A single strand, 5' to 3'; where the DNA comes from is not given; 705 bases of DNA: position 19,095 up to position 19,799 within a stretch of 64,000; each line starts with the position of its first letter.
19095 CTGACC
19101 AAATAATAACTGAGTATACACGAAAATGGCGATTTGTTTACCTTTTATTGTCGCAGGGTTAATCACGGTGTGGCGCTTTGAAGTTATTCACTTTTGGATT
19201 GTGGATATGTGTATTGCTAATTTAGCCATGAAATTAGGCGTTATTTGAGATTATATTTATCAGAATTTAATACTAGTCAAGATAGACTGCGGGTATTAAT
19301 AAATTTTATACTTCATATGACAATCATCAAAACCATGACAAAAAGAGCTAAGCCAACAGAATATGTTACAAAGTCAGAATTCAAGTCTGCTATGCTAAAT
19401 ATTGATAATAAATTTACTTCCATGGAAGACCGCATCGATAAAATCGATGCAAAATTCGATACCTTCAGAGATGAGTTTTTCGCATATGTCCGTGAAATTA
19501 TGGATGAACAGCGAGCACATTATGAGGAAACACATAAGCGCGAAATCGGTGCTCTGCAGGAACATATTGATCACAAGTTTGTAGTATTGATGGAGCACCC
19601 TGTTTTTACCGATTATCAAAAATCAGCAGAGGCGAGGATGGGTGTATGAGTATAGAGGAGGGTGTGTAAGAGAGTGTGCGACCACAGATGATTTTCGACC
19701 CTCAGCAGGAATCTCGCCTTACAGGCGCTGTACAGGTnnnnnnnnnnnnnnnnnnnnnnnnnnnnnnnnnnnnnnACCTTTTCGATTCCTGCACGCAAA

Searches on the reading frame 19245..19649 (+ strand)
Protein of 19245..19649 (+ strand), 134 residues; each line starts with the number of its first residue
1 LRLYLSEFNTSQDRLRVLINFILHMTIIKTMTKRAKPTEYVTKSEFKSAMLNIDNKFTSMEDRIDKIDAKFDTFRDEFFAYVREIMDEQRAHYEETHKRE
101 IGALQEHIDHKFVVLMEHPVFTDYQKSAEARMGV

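Call 4: search_protein_families(library=pfam, proteins=[window:19245-19649:+], max_evalue=1)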
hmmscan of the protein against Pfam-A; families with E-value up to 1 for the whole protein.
window:19245-19649:+ (134 aa): 5 families
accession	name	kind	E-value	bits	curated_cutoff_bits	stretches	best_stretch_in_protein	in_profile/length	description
PF01519.22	DUF16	-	0.00091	20.1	40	1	30-92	8-74/104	Protein of unknown function DUF16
PF18982.5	JetA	-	0.0047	16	26.2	1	24-90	210-277/434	Wadjet protein JetA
PF21024.2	Peptidase_A3B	-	0.022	15.9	28.2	1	33-78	15-61/95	Peptidase A3B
PF01348.27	Intron_maturas2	-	0.032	14.6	20.8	1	8-64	63-121/140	Type II intron maturase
PF10168.15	Nup88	-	0.064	11.5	24.4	1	31-102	607-677/702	Nuclear pore component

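Call 24: search_protein_families(library=phrogs, proteins=[window:19245-19649:+], max_evalue=0.1)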
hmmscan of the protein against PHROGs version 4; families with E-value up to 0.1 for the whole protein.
window:19245-19649:+ (134 aa): 5 families
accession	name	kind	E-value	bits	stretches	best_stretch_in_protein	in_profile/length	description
phrog_7090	-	unknown function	0.00011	23.8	1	29-88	39-95/127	-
phrog_462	-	other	0.032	15.4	1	35-69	59-95/101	lipoprotein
phrog_12220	-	unknown function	0.036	15.2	1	38-67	43-72/89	-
phrog_6701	-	unknown function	0.044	14.5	1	45-76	93-123/169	-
phrog_14121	-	head and packaging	0.062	12.7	1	7-90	519-604/745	virion structural protein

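Call 25: search_protein_families(library=padloc, proteins=[window:19245-19649:+], max_evalue=0.1)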
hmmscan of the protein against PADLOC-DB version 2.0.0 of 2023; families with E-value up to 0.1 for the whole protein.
window:19245-19649:+ (134 aa): 2 families
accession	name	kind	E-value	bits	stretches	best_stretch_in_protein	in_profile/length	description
PDLC04739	PDC-M62A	-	0.0039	13.8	1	9-90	83-165/618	-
PDLC03812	RTasRmuC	-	0.008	12.8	1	19-115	17-111/439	DRT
